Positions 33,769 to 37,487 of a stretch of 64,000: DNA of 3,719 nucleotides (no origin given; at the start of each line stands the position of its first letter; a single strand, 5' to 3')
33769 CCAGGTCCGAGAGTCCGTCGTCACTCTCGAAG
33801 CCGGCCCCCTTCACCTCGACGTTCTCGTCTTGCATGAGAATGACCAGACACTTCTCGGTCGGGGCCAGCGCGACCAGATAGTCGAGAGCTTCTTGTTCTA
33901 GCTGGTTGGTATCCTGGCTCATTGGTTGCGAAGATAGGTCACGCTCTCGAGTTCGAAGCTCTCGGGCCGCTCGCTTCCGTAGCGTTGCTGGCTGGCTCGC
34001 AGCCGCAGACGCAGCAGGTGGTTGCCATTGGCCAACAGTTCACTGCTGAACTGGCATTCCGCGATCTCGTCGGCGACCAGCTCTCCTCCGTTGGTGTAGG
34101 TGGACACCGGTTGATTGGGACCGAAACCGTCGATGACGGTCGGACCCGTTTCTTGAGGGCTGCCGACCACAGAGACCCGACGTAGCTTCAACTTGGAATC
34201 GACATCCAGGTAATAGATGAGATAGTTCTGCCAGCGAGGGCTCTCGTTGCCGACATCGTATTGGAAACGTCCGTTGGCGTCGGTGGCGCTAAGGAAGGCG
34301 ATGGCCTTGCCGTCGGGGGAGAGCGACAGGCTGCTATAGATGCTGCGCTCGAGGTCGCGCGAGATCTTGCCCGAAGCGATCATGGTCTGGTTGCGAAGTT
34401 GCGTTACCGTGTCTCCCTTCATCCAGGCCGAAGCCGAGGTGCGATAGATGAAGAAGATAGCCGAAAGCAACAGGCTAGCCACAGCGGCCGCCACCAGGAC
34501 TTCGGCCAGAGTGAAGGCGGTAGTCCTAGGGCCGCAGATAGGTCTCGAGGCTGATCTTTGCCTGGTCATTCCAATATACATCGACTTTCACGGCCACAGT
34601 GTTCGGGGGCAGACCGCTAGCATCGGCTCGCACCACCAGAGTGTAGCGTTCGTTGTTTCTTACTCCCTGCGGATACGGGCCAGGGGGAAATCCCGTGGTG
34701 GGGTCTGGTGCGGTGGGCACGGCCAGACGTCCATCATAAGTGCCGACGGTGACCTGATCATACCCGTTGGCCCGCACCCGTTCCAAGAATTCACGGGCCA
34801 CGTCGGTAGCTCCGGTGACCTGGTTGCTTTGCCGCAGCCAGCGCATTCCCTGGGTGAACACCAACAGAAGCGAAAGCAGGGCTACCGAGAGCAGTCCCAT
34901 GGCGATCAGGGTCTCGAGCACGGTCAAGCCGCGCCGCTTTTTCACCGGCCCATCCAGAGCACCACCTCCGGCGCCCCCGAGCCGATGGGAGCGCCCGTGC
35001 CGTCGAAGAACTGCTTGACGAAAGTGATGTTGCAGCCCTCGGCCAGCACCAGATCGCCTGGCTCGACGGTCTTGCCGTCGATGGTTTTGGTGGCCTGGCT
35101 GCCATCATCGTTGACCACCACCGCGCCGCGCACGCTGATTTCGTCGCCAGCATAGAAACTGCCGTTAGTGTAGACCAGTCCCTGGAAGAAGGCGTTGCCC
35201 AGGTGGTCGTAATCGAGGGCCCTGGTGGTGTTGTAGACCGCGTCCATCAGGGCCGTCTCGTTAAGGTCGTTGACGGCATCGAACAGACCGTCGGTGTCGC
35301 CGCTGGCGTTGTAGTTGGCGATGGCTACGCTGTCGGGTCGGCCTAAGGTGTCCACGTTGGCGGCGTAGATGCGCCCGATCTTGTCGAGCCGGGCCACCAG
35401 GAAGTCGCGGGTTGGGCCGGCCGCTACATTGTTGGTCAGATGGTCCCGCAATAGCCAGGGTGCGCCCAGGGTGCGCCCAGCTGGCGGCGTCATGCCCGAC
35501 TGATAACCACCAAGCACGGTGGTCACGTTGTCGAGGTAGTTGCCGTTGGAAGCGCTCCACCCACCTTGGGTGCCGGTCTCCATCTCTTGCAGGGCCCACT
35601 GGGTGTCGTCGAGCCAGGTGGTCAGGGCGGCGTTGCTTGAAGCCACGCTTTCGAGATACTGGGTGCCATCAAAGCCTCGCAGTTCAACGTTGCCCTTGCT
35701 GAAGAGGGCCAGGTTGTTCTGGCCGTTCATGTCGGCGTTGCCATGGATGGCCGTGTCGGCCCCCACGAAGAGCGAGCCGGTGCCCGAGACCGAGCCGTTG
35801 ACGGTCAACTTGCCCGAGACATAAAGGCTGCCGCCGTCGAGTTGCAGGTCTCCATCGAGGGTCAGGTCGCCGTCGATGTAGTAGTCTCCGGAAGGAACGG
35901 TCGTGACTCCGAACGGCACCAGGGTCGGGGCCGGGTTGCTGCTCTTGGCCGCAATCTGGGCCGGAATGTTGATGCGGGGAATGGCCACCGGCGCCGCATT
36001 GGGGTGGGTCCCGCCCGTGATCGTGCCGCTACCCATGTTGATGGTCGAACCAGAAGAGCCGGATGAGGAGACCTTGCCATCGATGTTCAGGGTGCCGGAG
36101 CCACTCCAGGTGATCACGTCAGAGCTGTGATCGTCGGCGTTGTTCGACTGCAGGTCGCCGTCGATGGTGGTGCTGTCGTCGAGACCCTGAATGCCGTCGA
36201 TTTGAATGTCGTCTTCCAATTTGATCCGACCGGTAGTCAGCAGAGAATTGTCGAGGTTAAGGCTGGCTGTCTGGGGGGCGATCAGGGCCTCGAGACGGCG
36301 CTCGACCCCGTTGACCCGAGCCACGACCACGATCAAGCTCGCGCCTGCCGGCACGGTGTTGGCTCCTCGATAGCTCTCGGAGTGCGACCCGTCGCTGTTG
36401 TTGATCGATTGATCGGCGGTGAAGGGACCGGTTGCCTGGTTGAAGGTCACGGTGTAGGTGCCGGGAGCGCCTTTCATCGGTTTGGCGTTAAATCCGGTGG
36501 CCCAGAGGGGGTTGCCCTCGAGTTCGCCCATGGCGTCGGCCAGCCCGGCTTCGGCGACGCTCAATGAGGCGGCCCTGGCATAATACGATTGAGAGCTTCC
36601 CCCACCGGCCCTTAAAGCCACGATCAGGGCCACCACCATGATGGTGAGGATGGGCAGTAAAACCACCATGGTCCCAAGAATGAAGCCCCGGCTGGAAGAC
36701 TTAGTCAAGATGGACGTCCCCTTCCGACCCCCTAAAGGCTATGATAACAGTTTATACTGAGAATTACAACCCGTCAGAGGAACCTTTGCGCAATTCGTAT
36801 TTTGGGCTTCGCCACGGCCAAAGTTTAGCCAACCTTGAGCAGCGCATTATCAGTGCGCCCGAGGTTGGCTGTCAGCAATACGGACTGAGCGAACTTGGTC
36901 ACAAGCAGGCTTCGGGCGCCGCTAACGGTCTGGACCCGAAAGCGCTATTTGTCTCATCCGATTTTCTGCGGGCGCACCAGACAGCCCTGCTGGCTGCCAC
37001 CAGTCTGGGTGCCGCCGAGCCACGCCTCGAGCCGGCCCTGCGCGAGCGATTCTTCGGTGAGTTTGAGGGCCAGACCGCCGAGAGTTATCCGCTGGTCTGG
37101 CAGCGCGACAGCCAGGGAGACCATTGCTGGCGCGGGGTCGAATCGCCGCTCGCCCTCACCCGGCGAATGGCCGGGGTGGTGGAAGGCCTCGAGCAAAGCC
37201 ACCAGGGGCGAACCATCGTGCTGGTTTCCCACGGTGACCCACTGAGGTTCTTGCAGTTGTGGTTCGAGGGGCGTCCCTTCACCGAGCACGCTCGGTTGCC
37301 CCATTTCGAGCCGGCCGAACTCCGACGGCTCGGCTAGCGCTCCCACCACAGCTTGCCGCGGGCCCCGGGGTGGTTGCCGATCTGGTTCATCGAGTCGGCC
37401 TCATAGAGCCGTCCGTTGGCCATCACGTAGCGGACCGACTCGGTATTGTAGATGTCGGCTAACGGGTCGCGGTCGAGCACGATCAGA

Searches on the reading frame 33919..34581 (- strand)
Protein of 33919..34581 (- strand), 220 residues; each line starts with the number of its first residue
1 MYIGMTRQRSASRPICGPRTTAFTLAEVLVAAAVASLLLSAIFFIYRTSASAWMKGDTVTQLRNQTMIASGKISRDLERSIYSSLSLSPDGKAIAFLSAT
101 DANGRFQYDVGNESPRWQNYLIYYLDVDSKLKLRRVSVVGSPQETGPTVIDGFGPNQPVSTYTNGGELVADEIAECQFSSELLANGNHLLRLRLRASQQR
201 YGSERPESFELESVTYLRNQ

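Call 17: search_protein_families(library=pfam, proteins=[window:33919-34581:-], max_evalue=0.00001)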
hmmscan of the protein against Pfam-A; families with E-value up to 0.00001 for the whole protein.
window:33919-34581:- (220 aa): 0 families

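Call 95: search_protein_families(library=pfam, proteins=[window:33919-34581:-], max_evalue=0.01)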
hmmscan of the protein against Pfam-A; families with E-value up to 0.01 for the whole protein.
window:33919-34581:- (220 aa): 1 family
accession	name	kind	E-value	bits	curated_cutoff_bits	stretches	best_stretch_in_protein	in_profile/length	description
PF07963.17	N_methyl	-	0.00084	19.3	21.2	1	22-43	6-27/27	Prokaryotic N-terminal methylation motif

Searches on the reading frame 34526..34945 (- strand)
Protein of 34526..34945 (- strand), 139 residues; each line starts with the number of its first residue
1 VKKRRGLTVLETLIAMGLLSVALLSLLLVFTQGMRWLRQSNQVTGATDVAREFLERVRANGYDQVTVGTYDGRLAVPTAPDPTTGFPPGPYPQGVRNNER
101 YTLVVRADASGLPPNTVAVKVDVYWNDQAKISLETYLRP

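Call 95: search_protein_families(library=pfam, proteins=[window:34526-34945:-], max_evalue=0.01)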
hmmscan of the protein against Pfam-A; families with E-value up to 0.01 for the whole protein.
window:34526-34945:- (139 aa): 1 family
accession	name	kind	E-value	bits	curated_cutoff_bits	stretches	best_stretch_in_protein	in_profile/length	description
PF07963.17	N_methyl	-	0.00016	21.5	21.2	1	1-26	1-26/27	Prokaryotic N-terminal methylation motif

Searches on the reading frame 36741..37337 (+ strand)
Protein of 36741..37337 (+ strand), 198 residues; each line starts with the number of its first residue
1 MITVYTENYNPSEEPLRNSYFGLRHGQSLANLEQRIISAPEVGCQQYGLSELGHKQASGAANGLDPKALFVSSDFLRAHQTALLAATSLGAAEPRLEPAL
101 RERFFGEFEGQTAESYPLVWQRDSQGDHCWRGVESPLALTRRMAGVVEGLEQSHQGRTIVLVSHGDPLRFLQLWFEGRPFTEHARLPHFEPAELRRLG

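Call 17: search_protein_families(library=pfam, proteins=[window:36741-37337:+], max_evalue=0.00001)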
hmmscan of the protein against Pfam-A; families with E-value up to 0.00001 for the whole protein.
window:36741-37337:+ (198 aa): 1 family
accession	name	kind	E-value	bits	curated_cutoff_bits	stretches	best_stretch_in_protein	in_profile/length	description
PF00300.27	His_Phos_1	-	1.5e-30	106.7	21.7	1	23-197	4-179/194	Histidine phosphatase superfamily (branch 1)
